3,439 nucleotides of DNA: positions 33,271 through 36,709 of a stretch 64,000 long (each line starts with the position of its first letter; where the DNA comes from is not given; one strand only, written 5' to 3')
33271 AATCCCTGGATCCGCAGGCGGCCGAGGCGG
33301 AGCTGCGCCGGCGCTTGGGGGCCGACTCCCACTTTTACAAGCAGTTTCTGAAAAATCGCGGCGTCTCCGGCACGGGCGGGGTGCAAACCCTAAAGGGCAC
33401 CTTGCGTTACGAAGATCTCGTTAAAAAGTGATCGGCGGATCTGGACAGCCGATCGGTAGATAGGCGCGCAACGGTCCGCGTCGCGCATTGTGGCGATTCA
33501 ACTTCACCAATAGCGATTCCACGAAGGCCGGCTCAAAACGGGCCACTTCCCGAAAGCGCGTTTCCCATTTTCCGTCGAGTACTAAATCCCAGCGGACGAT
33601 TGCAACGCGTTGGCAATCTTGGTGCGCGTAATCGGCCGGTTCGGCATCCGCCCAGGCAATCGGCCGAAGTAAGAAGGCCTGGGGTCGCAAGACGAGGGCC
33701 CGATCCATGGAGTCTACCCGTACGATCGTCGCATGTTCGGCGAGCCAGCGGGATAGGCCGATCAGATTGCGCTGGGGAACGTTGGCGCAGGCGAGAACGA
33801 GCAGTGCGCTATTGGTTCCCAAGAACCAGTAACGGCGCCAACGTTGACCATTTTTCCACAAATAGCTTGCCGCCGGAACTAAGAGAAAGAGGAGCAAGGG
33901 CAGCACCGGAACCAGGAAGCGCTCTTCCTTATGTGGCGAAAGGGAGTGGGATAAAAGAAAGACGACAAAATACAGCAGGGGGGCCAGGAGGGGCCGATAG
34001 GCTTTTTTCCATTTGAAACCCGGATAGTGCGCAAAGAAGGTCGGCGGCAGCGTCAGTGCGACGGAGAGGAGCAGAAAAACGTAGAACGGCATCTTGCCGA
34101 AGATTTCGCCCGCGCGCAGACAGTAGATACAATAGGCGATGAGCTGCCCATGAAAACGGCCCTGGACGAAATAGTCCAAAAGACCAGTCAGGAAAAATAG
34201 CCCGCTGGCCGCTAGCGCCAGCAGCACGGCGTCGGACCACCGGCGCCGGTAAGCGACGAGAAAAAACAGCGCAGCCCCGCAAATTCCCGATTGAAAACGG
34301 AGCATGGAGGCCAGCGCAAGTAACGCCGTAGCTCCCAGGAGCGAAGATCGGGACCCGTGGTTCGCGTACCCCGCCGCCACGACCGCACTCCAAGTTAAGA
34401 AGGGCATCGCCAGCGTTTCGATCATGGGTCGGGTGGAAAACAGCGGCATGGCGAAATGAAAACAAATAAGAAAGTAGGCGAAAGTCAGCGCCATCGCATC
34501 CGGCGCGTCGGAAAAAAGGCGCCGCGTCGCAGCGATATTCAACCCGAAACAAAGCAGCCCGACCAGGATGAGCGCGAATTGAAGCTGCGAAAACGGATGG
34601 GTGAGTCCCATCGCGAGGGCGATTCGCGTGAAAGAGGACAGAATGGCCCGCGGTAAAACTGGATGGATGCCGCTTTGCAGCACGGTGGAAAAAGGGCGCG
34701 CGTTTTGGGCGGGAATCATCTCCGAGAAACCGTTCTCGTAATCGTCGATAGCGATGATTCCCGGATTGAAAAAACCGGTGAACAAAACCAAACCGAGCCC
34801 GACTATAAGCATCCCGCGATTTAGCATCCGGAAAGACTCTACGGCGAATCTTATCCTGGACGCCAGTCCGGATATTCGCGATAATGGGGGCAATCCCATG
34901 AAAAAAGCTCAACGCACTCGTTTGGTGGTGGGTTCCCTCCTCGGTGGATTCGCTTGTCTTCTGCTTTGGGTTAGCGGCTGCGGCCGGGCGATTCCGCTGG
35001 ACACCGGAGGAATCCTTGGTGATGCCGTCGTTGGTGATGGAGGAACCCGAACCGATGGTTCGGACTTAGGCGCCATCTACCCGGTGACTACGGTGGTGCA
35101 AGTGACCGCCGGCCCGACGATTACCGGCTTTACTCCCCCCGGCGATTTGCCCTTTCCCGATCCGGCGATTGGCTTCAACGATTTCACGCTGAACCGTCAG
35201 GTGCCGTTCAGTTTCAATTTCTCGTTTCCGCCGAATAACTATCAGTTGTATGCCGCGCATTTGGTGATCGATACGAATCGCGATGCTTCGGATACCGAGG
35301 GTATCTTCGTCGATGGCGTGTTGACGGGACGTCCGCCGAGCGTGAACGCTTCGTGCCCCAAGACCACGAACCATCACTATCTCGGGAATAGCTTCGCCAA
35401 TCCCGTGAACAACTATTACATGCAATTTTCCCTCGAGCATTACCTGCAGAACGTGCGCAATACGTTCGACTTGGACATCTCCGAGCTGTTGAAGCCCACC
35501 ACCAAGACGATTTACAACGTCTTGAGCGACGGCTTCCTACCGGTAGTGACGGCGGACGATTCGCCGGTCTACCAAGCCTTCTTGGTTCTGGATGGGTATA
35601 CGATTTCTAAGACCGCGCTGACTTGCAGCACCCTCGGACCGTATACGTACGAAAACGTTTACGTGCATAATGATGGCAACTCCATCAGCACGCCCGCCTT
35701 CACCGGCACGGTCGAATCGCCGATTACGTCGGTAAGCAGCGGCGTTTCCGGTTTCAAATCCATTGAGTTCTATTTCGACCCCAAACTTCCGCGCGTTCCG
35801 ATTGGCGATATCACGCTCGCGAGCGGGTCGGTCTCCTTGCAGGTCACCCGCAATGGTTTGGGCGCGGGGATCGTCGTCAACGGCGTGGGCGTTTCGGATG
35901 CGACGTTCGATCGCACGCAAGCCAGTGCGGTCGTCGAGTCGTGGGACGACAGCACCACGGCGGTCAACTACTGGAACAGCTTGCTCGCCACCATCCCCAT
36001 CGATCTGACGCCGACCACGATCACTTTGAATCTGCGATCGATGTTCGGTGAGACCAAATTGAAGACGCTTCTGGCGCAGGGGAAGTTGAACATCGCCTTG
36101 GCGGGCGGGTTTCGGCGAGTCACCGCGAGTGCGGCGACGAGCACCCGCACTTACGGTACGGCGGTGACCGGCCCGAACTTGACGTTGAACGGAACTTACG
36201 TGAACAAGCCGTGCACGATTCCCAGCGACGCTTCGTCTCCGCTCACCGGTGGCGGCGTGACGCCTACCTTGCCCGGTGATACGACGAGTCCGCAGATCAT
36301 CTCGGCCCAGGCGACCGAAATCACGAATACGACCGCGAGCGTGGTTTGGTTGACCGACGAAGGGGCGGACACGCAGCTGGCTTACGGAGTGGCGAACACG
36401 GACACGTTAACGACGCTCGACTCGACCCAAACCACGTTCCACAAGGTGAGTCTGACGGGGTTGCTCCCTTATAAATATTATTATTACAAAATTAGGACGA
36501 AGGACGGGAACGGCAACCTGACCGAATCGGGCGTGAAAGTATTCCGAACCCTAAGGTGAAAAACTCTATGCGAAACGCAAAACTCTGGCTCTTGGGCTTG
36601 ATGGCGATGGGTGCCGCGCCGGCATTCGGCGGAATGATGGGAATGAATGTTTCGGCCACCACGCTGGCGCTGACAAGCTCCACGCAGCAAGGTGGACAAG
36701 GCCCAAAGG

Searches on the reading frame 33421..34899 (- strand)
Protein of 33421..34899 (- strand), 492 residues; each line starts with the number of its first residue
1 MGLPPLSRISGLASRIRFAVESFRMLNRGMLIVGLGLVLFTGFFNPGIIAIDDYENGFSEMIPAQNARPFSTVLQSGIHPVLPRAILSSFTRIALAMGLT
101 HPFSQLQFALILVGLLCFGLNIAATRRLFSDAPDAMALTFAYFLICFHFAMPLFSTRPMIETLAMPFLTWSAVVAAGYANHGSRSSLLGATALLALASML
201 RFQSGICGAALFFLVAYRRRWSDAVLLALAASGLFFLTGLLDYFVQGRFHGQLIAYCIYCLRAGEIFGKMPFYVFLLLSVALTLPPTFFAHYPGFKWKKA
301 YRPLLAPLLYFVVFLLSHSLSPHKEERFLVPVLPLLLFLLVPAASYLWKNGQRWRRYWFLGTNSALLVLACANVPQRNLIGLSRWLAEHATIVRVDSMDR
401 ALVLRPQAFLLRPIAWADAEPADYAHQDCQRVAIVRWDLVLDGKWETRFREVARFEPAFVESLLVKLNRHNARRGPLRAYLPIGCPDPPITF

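Call 11: search_protein_families(library=pfam, proteins=[window:33421-34899:-], max_evalue=0.01)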
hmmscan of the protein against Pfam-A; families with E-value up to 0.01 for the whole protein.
window:33421-34899:- (492 aa): 1 family
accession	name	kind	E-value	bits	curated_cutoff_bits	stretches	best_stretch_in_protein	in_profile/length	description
PF03901.23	Glyco_transf_22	-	2.2e-13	50.7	23.8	1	76-360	50-340/414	Alg9-like mannosyltransferase family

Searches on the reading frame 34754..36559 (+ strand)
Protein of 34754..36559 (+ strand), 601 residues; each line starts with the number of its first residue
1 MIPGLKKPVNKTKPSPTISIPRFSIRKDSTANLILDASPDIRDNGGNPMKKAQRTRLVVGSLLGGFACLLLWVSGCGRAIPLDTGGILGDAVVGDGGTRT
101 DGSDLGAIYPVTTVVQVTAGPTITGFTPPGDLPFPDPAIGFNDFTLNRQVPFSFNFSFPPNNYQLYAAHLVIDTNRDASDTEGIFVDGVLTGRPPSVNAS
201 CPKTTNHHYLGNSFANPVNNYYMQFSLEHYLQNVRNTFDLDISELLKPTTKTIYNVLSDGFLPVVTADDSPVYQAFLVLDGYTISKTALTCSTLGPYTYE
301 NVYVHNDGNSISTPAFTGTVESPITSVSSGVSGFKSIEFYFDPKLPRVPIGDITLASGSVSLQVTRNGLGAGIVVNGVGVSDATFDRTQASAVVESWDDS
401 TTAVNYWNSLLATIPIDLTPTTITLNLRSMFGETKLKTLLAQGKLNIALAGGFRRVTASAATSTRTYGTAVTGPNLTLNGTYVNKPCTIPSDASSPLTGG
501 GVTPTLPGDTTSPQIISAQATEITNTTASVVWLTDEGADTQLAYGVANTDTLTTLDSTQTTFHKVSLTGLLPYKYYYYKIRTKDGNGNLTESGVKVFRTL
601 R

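Call 11: search_protein_families(library=pfam, proteins=[window:34754-36559:+], max_evalue=0.01)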
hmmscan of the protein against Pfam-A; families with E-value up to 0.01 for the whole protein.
window:34754-36559:+ (601 aa): 2 families
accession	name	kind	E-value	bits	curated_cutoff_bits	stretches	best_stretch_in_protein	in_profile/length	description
PF16656.11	Pur_ac_phosph_N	-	1.4e-06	29.2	30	1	513-599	1-93/93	Purple acid Phosphatase, N-terminal domain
PF00041.27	fn3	-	0.00013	22.5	25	1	517-592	5-78/84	Fibronectin type III domain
